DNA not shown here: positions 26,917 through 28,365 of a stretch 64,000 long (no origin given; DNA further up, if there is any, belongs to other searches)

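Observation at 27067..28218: Y-family polymerase homolog with all three catalytic carboxylates substituted but an intact clamp-binding motif; not in an imuA-imuB-dnaE2 cassette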

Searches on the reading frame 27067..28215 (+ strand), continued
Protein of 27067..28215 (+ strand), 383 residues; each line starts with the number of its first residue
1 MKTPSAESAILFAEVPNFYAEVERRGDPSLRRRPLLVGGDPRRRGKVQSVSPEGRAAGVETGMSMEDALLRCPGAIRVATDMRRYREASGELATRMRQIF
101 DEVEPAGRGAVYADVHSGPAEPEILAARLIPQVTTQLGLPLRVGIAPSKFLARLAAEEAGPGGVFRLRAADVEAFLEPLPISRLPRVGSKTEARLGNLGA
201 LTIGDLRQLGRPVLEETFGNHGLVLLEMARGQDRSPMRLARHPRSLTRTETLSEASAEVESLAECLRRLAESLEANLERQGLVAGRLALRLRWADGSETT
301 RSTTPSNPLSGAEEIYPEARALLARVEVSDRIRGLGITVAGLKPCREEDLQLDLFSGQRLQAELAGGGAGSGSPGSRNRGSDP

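Call 24: search_dna_similar(query=window:27067-28215:+, collection=plasmids, mode=protein, max_evalue=0.001, max_rows=60, rows=spread)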
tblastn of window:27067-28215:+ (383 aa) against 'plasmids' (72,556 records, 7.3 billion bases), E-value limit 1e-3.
Records with a match: 3339; places in all: 3436; records where one place covers at least 80% of the query: 295.
Best place of each record, by identity: <60% 3339.
By first word of the organism name: Escherichia 1689; Salmonella 378; Klebsiella 144; Rhizobium 132; Shigella 112; Sinorhizobium 84; Pseudomonas 75; Serratia 64; Bacillus 60; Agrobacterium 47; and 154 more.
By predicted mobility (MOB-suite, as given by PLSDB): conjugative 2576; non-mobilizable 551; mobilizable 212.
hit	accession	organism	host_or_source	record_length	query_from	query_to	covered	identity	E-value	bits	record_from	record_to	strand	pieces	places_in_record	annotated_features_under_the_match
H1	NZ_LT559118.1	Nonomuraea gerenzanensis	-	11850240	10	354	90%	33.5%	3e-27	120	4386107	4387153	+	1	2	none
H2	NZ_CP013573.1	Rhizobium phaseoli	Phaseolus vulgaris,Whole ...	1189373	1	343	90%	31.4%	8e-21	102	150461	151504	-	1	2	record has no annotation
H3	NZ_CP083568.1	Sulfitobacter sp. W027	-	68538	9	363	93%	29.2%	4e-26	117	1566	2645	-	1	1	DNA polymerase IV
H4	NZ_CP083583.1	Kovacikia minuta CCNUW1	cell culture,fresh water lake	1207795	10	354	89%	29.9%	2e-21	129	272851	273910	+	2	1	record has no annotation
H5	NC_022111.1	Prevotella sp. oral taxon 299 str. F0039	Homo sapiens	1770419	7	353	91%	27.5%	1e-26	119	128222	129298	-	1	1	none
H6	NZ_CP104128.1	Sinorhizobium sp. M103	Phaseolus vulgaris,cell ...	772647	10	347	88%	27.5%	4e-21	102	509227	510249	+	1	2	dinB: DNA polymerase IV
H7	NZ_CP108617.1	Streptomyces avidinii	-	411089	121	354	61%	32.2%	2e-8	64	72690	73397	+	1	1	hypothetical protein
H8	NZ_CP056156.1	Enterobacter hormaechei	culture,Wastewater influent sample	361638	10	233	58%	31.6%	2e-24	112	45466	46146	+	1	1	dinB: DNA polymerase IV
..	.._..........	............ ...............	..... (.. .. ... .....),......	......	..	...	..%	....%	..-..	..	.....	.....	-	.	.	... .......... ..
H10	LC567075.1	Escherichia coli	Homo sapiens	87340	3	227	59%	28.6%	3e-9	67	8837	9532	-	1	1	impB: DNA polymerase V subunit ImpB | impA: DNA polymerase V subunit ImpA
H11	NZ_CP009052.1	Escherichia coli NCCP15648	stool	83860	3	227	59%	28.6%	6e-9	66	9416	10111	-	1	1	Y-family DNA polymerase | umuD: translesion error-prone DNA polymerase V autoproteolytic subunit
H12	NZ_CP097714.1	Escherichia coli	Chicken blood (Gallus gallus)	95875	3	227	59%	28.6%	6e-9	66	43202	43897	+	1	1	Y-family DNA polymerase | umuD: translesion error-prone DNA polymerase V autoproteolytic subunit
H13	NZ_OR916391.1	Escherichia coli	-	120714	3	227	59%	28.6%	8e-9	65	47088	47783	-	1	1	Y-family DNA polymerase | umuD: translesion error-prone DNA polymerase V autoproteolytic subunit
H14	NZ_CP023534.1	Escherichia coli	Homo sapiens,human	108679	3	227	59%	28.6%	1e-8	65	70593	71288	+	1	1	Y-family DNA polymerase | umuD: translesion error-prone DNA polymerase V autoproteolytic subunit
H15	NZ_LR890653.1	Escherichia coli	Homo sapiens,blood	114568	3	227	59%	28.2%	7e-9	65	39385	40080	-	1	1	Y-family DNA polymerase | umuD: translesion error-prone DNA polymerase V autoproteolytic subunit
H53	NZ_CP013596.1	Rhizobium sp. N741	Phaseolus vulgaris,Whole ...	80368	10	238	60%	24.9%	3e-5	54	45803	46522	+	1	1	Y-family DNA polymerase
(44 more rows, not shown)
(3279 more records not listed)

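Call 25: get_annotated_region(hit=H53, flank=6000)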
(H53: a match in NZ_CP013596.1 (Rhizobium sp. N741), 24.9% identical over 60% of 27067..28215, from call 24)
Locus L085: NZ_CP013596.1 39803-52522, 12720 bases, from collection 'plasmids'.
description: Rhizobium sp. N741 plasmid pRspN741a, complete sequence
organism: Rhizobium sp. N741 (NCBI taxid 1703967)
taxonomy: Bacteria; Pseudomonadota; Alphaproteobacteria; Hyphomicrobiales; Rhizobiaceae; Rhizobium; Rhizobium sp. N741
host: -; source: Phaseolus vulgaris,Whole organism,Legume-root nodule,legume-root nodule; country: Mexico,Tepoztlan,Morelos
typing (MOB-suite, as given by PLSDB): mobilizable; replicon rep_cluster_600; relaxase MOBF
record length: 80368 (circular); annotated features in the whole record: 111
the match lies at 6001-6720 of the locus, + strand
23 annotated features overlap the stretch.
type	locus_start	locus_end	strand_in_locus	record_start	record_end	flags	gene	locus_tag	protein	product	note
CDS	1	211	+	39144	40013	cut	-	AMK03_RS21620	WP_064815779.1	metallophosphoesterase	-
CDS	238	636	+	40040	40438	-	-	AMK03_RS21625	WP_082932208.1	helix-turn-helix transcriptional regulator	-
CDS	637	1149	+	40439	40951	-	-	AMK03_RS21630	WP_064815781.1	hypothetical protein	-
CDS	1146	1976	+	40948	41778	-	-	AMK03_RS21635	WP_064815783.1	hypothetical protein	-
CDS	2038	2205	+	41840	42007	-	-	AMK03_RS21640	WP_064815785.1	DUF3606 domain-containing protein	-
CDS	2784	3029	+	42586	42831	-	-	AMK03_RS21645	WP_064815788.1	hypothetical protein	-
CDS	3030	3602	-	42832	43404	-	-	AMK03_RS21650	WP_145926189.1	hypothetical protein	-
CDS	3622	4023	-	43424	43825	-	-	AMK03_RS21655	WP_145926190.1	hypothetical protein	-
CDS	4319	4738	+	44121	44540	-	-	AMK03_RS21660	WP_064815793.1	hypothetical protein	-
CDS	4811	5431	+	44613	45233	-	-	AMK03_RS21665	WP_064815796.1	hypothetical protein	-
CDS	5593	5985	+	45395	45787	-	-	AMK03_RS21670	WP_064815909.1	S24 family peptidase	-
CDS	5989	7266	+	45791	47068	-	-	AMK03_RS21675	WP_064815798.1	Y-family DNA polymerase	-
CDS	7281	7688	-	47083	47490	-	-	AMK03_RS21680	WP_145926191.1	hypothetical protein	-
CDS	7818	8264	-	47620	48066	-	-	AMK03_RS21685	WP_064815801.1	hypothetical protein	-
CDS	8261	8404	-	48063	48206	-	-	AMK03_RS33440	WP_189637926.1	hypothetical protein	-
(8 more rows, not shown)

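Call 26: get_annotated_region(hit=H7, flank=6000)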
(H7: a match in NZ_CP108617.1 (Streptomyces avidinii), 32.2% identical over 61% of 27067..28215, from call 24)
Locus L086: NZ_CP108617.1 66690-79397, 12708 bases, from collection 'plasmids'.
description: Streptomyces avidinii strain NBC_01157 plasmid unnamed1, complete sequence
organism: Streptomyces avidinii (NCBI taxid 1895)
taxonomy: Bacteria; Actinomycetota; Actinomycetes; Kitasatosporales; Streptomycetaceae; Streptomyces; Streptomyces avidinii
host: -; source: -; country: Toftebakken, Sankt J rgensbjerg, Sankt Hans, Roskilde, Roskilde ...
typing (MOB-suite, as given by PLSDB): non-mobilizable
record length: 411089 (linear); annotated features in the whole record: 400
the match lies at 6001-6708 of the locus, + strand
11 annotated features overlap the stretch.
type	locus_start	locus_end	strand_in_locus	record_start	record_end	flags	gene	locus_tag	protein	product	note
CDS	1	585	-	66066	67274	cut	-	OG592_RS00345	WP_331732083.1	IS110 family transposase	-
CDS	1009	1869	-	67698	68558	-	-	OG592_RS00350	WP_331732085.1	hypothetical protein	-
CDS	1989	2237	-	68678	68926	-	-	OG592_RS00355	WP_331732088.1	hypothetical protein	-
CDS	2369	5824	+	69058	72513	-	dnaE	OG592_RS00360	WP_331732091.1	DNA polymerase III subunit alpha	GO:0006260 - DNA replication [Evidence IEA]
CDS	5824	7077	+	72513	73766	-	-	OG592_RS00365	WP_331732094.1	hypothetical protein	-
CDS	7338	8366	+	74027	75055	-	-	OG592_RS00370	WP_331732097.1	pentapeptide repeat-containing protein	-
CDS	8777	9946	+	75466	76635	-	-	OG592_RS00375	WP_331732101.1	tyrosine-type recombinase/integrase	GO:0015074 - DNA integration [Evidence IEA]; GO:0006310 - DNA recombination [Evidence IEA]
CDS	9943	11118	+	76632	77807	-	-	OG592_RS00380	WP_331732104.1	hypothetical protein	-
CDS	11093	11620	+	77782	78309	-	-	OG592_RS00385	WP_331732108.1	hypothetical protein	-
CDS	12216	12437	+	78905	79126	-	-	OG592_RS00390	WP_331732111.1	hypothetical protein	-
CDS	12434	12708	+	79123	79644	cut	-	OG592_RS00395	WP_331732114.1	hypothetical protein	-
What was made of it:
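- Tried and rejected: tblastn against plasmids to find an annotated ImuB: it returned DinB and UmuC types, plus one scDinB2-like gene beside dnaE (calls 24-26).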

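Call 27: search_protein_representatives(alignment_id=A1)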
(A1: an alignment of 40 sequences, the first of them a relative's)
Query: 40 sequences, 359 profile positions. Proteins with E-value up to 0.001 (for the whole library): 41049; up to 1e-10: 23425; up to 1e-30: 6154. The best 150 are listed.
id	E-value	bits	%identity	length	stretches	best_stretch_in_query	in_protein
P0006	2.5e-149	513.8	-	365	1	2-357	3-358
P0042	1.4e-146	504.8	-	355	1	5-357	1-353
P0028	1.2e-140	485.2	-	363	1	3-357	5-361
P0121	2.0e-140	484.5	-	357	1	7-358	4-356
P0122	7.7e-140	482.5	-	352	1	8-358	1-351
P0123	1.0e-139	482.1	-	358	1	7-357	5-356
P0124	1.8e-136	471.5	-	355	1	5-357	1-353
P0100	1.2e-134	465.4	-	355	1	5-358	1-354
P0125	1.3e-133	462.0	-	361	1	7-357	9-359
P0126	2.3e-130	451.4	-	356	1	8-357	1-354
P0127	1.5e-126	438.9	-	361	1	7-357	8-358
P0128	3.6e-122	424.4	-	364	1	4-357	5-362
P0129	5.0e-122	424.0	-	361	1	4-355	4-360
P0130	1.0e-121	422.9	-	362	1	8-358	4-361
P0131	5.2e-120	417.3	-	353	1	8-355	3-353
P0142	7.8e-96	337.8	-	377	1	8-357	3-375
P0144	2.1e-93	329.8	-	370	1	6-357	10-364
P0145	5.3e-93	328.5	-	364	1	8-356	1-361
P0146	4.5e-92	325.4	-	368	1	7-356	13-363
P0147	3.5e-90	319.2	-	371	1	5-358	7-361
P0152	1.6e-85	303.8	-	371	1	5-356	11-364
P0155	5.9e-85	302.0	-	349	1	8-355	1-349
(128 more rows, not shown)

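Call 35: search_protein_families(library=ncbifam, proteins=[L086:5824-7074:+, L086:2369-5821:+], max_evalue=0.001)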
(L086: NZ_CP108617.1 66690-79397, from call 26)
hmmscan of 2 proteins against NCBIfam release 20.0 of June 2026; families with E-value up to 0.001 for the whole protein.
L086:5824-7074:+ (417 aa): 10 families
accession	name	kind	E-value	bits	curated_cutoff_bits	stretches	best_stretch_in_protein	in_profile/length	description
NF003015.0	PRK03858.1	subfamily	1.1e-51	176.2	367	1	26-325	85-384/399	DNA polymerase IV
NF002751.0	PRK02794.1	equivalog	6.6e-48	163.6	371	1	31-321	124-412/425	DNA polymerase IV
NF002848.0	PRK03103.1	subfamily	6.2e-45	153.4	381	1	26-326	88-392/410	DNA polymerase IV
NF002882.0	PRK03348.1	equivalog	1.4e-41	142.8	389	1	30-284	92-345/461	DNA polymerase IV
NF002492.0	PRK01810.1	equivalog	1.6e-39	135.8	399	1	26-323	94-391/412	DNA polymerase IV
NF002677.0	PRK02406.1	equivalog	1.8e-37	129.3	256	1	34-281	97-343/357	DNA polymerase IV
NF002883.0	PRK03352.1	equivalog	7.3e-32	110.9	330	1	35-280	100-339/347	DNA polymerase IV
NF010731.0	PRK14133.1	equivalog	6.1e-28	98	362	1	27-295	86-346/352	DNA polymerase IV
NF002292.0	PRK01216.1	equivalog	1.3e-13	50.7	339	1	42-281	103-337/351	DNA polymerase IV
NF002955.0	PRK03609.1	subfamily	3.6e-09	36.1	431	1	25-265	82-332/422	translesion error-prone DNA polymerase V subunit UmuC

L086:2369-5821:+ (1151 aa): 15 families
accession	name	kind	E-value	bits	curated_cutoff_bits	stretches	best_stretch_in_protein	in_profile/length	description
NF004225.0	PRK05672.1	subfamily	1.2e-186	622.8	939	1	6-1080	8-1036/1047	error-prone DNA polymerase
NF004226.0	PRK05673.1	equivalog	3.7e-176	588.1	1002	1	5-1082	7-1068/1146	DNA polymerase III subunit alpha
TIGR00594.1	polc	superfamily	2.2e-153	512.7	434.35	1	5-1036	2-1022/1022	DNA polymerase III subunit alpha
NF005298.0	PRK06826.1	equivalog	5e-148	494.7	1260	1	5-1076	6-1072/1151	DNA polymerase III subunit alpha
NF005377.0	PRK06920.1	equivalog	1.1e-120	404.3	1806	2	199-1084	170-1031/1108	DNA polymerase III subunit alpha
NF005516.0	PRK07135.1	equivalog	1.5e-99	334.6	1084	1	344-885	249-790/974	DNA polymerase III DnaE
NF005582.0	PRK07279.1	equivalog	3.4e-95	320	1279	1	325-1073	238-961/1033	DNA polymerase III subunit alpha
NF005617.0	PRK07374.1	equivalog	7.4e-95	318.9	1653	1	5-1078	4-1082/1170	DNA polymerase III subunit alpha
NF004550.0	PRK05898.1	equivalog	1.5e-85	288.2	1182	1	328-902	230-807/971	DNA polymerase III subunit alpha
NF007079.0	PRK09532.1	equivalog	3.6e-62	210.8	1525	1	5-772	4-775/876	DNA polymerase III subunit alpha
NF001688.0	PRK00448.1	equivalog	4.7e-13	47.6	873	0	5-70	339-404/1445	PolC-type DNA polymerase III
TIGR01405.1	polC_Gram_pos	equivalog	2.4e-12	45.4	1043.45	0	5-71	105-171/1211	DNA polymerase III subunit alpha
NF005616.0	PRK07373.1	equivalog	2.1e-11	43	646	1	771-1069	36-353/449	DNA polymerase III subunit alpha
NF041577.1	nside_bi_sphtase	equivalog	2.9e-08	33.2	400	1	5-71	4-68/276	3',5'-nucleoside bisphosphate phosphatase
NF047791.1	RNaseRnm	equivalog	0.00012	21.5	375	1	14-58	10-53/275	RNase RNM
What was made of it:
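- On scDinB2-like / gbDinB2-like iPolY-DnaE2-RecA systems: The positive example of the arrangement is on a Streptomyces plasmid (calls 26, 35).
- Closest known: scDinB2-like and gbDinB2-like inactive PolYs. Different: Those groups are encoded next to DnaE2 (seen here in a Streptomyces plasmid, calls 26, 35) and are reported to carry a RecA-NT motif.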

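Call 47: find_encoding_contigs(protein=P0144, flank=6000, max_places=3)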
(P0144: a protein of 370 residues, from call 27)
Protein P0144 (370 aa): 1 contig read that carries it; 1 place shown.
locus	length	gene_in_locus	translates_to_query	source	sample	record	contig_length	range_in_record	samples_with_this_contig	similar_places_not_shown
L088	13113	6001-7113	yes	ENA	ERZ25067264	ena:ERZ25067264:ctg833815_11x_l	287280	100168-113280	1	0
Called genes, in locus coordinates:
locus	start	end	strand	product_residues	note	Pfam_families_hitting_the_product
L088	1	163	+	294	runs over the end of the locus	PF13276:HTH_21, PF00665:rve, PF13683:rve_3, PF13333:rve_2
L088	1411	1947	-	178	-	PF13384:HTH_23, PF13518:HTH_28 (weak), PF13565:HTH_32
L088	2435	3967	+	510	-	PF13701:DDE_Tnp_1_4, PF01609:DDE_Tnp_1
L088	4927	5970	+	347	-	PF01571:GCV_T, PF08669:GCV_T_C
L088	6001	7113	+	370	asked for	PF00817:IMS, PF11798:IMS_HHH (weak), PF21999:IMS_HHH_1, PF11799:IMS_C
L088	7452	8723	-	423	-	PF09861:Lar_N, PF21113:LarA_C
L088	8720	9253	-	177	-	-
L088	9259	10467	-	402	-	PF01266:DAO, PF13450:NAD_binding_8 (faint)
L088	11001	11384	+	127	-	PF05164:ZapA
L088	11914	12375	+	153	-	PF05721:PhyH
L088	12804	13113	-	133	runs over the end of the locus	PF05198:IF3_N, PF00707:IF3_C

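Call 48: list_cluster_members(proteins=[P0001, P0144, P0146, P0147, P0152])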
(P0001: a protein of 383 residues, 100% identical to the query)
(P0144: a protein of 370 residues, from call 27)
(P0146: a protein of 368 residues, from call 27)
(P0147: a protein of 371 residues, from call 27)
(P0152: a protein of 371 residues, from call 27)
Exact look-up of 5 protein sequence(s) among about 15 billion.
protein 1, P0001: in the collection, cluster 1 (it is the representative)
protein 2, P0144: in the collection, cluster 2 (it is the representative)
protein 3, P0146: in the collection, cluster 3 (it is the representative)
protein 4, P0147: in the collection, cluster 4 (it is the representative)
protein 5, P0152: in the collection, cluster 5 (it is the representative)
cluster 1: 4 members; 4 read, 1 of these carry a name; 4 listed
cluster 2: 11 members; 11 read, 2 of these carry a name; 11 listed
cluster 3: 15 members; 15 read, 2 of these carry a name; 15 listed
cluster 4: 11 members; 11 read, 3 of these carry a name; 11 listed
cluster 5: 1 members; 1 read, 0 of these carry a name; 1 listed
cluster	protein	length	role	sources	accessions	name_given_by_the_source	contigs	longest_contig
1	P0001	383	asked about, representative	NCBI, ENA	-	-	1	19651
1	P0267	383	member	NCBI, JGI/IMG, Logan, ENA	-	DNA polymerase-4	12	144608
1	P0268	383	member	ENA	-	-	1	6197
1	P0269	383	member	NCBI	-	-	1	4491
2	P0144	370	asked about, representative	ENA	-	-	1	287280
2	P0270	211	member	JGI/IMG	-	DNA polymerase-4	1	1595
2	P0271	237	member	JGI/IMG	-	DNA polymerase-4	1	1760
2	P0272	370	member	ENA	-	-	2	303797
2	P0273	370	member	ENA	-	-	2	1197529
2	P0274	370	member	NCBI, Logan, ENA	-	-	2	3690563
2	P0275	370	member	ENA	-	-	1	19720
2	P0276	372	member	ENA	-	-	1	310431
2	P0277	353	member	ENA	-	-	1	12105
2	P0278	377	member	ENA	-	-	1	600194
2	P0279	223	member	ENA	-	-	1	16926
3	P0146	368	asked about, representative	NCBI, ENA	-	-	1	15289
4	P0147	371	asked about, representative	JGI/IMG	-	DNA polymerase-4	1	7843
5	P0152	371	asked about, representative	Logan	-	-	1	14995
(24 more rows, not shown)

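Call 49: predict_structure(alignment_id=A1)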
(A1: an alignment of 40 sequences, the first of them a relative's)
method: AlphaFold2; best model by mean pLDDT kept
length: 383 residues; sequences in the alignment: 40
mean_pLDDT: 91.3   pTM: 0.82
mean pLDDT of the five models: 91.3, 89.8, 89.8, 89.3, 88.3
residues with pLDDT >= 90: 318; 70-90: 23; 50-70: 30; < 50: 12
segments of 3 or more residues with pLDDT < 50: 371-373
pLDDT, mean of each block of 10 residues (from residue 1): 81 98 97 97 96 98 98 98 95 93 94 83 93 96 97 97 95 98 97 98 98 98 97 90 94 96 97 95 97 97 97 98 92 98 75 54 59 50 46
secondary structure, 60 per line:
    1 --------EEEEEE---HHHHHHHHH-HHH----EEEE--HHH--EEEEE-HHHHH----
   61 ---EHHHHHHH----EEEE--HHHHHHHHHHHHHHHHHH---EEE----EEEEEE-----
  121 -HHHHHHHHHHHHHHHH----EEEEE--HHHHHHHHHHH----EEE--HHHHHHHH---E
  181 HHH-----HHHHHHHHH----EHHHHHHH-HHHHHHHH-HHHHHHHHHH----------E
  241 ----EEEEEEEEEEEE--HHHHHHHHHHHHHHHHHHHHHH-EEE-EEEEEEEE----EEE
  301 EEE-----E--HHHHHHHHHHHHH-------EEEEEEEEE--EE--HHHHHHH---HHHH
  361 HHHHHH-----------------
elements in order: E9-14 H18-26 E35-38 E46-50 H52-56 H65-71 E76-79 H82-99 E103-105 E110-115 H122-137 E142-146 H149-159 E164-166 H169-176 H189-197 H203-209 H211-218 H220-229 E245-256 H259-280 E282-284 E286-293 E298-303 H312-324 E332-340 H347-353 H357-366
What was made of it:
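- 27067..28218 (+): Gene for the inactive Pol IV-like protein (iPolY), 383 aa: palm/fingers, thumb (HhH), little finger and a C-terminal clamp motif. AF2 pLDDT 91.3 (call 49).
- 28132..28215 (+): 28-residue Gly/Ser-rich tail after the clamp motif. It is disordered and specific to this sublineage. pLDDT 46-59 (call 49).
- On Y-family DNA polymerase superfamily (IMS fold): AF2 model pLDDT 91.3 (call 49).
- A high-confidence fold (call 49).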
